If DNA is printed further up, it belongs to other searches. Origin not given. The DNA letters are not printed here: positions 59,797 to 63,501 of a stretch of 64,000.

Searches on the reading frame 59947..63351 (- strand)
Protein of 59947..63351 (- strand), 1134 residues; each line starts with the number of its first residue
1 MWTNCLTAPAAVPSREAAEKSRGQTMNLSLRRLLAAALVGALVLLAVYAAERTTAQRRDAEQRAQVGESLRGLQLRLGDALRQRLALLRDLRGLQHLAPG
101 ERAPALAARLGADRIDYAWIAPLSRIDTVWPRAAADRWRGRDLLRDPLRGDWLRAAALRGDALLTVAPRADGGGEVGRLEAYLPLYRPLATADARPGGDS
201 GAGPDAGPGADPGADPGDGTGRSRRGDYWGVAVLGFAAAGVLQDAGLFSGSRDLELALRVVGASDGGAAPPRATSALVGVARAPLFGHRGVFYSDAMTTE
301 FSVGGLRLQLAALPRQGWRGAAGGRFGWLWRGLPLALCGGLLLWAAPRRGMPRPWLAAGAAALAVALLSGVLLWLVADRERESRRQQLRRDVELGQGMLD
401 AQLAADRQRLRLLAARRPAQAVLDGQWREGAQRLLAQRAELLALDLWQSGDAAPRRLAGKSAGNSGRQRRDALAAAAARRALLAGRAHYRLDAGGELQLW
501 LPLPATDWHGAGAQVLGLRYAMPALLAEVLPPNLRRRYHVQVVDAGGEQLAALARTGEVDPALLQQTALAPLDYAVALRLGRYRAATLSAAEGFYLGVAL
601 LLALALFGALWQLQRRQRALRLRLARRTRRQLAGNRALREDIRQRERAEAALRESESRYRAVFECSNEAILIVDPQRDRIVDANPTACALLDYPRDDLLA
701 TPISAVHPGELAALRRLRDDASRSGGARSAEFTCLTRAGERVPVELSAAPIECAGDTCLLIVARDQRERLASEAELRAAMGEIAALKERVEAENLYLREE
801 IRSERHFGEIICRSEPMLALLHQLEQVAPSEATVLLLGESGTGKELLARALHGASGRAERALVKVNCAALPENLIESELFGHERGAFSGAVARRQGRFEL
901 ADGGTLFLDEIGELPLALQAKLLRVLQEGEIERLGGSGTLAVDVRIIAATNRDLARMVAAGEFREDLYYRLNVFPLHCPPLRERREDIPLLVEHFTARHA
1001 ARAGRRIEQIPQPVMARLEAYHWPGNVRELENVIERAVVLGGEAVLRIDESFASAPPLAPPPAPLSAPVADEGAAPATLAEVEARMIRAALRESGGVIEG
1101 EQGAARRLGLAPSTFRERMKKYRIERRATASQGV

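Call 73: search_protein_families(library=pfam, proteins=[window:59947-63351:-], max_evalue=0.00001)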
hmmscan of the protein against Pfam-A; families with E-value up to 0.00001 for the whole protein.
window:59947-63351:- (1134 aa): 9 families
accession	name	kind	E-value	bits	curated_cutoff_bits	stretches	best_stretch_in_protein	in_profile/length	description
PF00158.32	Sigma54_activat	-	1.2e-71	240.3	20.2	1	810-976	1-167/168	Sigma-54 interaction domain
PF25601.1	AAA_lid_14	-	3.1e-24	85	27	1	982-1049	1-68/87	AAA+ ATPase lid domain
PF14532.12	Sigma54_activ_2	-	1.9e-22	80.4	25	1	812-981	2-138/138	Sigma-54 interaction domain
PF13426.13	PAS_9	-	4.8e-11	43.3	27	1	668-767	2-102/103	PAS domain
PF13188.13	PAS_8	-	4.5e-10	39.5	21.8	1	658-703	2-47/65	PAS domain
PF02954.25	HTH_8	-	1.6e-09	37.8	22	1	1078-1122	1-42/42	Bacterial regulatory protein, Fis family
PF07728.20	AAA_5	-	9.3e-09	35.9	22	1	834-952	2-123/139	AAA domain (dynein-related subfamily)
PF00989.32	PAS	-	3.9e-08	33.7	22.6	1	658-765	2-112/113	PAS fold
PF08448.16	PAS_4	-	8.1e-07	29.7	23.1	1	664-769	2-108/110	PAS fold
